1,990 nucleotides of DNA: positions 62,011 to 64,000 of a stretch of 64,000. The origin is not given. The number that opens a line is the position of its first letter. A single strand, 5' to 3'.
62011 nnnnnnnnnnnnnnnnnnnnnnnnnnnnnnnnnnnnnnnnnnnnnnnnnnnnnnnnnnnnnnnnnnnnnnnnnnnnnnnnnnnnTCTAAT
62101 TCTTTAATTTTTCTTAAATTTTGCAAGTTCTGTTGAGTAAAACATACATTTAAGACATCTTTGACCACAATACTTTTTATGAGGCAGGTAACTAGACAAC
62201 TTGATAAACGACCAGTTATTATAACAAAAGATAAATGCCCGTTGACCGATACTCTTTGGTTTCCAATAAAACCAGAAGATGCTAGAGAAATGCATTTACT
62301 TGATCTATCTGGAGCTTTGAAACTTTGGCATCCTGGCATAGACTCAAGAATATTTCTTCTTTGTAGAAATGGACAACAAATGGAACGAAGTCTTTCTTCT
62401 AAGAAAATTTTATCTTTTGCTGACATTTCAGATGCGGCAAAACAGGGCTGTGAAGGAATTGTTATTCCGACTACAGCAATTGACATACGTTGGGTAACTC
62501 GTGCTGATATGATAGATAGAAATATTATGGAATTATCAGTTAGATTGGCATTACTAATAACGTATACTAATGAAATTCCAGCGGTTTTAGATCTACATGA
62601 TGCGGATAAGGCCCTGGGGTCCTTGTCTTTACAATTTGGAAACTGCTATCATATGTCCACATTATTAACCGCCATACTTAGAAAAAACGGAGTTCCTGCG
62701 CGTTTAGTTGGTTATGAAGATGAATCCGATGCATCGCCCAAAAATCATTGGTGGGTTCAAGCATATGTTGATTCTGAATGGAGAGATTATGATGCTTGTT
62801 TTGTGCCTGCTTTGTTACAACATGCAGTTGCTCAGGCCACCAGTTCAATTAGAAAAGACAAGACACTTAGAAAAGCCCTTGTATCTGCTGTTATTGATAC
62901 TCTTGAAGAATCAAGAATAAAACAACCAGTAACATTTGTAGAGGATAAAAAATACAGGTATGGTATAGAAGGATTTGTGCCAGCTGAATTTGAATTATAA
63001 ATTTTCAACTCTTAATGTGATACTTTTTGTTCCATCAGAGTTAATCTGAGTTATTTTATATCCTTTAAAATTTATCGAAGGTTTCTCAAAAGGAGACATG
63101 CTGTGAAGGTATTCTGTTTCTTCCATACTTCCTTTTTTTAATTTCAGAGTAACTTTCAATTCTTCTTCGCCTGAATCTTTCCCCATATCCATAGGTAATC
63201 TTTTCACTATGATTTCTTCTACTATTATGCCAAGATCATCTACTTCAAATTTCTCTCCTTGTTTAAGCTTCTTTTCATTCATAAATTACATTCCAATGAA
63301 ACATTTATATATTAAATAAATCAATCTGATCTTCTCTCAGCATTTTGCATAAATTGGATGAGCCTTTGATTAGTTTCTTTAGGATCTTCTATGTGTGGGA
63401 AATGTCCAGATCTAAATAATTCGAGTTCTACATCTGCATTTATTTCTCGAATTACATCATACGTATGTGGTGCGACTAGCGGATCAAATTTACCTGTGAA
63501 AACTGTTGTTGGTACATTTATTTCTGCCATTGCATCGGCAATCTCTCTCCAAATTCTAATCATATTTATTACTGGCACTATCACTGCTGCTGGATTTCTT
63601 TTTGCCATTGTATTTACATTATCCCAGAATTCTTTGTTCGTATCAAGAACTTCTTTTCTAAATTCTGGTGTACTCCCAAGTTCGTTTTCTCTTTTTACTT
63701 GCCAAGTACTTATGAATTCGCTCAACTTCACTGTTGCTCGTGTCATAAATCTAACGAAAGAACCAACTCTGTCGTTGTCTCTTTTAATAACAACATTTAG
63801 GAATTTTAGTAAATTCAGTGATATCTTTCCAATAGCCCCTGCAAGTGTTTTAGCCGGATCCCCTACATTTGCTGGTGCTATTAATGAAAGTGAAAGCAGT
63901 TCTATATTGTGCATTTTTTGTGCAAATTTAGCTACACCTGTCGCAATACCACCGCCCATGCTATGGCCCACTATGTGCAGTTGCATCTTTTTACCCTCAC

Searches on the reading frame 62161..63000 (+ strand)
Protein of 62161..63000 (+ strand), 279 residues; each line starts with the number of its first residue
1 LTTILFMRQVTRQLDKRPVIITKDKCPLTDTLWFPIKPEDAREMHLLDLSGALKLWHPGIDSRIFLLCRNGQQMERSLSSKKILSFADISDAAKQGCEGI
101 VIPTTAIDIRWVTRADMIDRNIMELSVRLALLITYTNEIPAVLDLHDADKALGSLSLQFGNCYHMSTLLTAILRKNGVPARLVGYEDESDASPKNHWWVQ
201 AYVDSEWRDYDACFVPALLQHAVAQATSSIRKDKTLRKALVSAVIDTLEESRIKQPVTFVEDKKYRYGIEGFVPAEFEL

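Call 12: search_protein_families(library=pfam, proteins=[window:62161-63000:+], max_evalue=0.001)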
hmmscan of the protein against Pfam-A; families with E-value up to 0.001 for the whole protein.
window:62161-63000:+ (279 aa): 1 family
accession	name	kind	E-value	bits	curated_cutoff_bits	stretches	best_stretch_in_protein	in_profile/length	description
PF01841.26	Transglut_core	-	5.5e-12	46.4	23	1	149-212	41-108/108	Transglutaminase-like superfamily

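Call 78: find_encoding_contigs(protein=window:62161-63000:+, flank=10000, max_places=2)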
Protein window:62161-63000:+ (279 aa): no gene with exactly this product is on record in the collection.

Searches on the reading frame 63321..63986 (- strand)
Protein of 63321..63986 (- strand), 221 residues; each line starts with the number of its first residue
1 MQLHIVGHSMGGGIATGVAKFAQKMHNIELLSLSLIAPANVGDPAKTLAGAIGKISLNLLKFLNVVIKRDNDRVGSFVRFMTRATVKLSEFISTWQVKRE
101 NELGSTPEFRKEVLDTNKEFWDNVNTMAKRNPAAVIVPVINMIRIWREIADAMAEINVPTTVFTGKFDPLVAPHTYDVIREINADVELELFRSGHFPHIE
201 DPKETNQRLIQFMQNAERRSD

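Call 12: search_protein_families(library=pfam, proteins=[window:63321-63986:-], max_evalue=0.001)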
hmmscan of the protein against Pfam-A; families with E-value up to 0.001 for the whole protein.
window:63321-63986:- (221 aa): 4 families
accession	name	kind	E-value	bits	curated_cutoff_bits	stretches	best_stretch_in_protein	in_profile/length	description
PF12697.13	Abhydrolase_6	-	4.8e-08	34.4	26.3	1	4-207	69-216/217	Alpha/beta hydrolase family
PF00561.26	Abhydrolase_1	-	7e-08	32.9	25.8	1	2-202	70-245/245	alpha/beta hydrolase fold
PF12146.15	Hydrolase_4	-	1.5e-07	31.4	27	1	3-191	78-227/239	Serine aminopeptidase, S33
PF06821.19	Ser_hydrolase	-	0.00069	20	22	0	3-84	57-138/172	Serine hydrolase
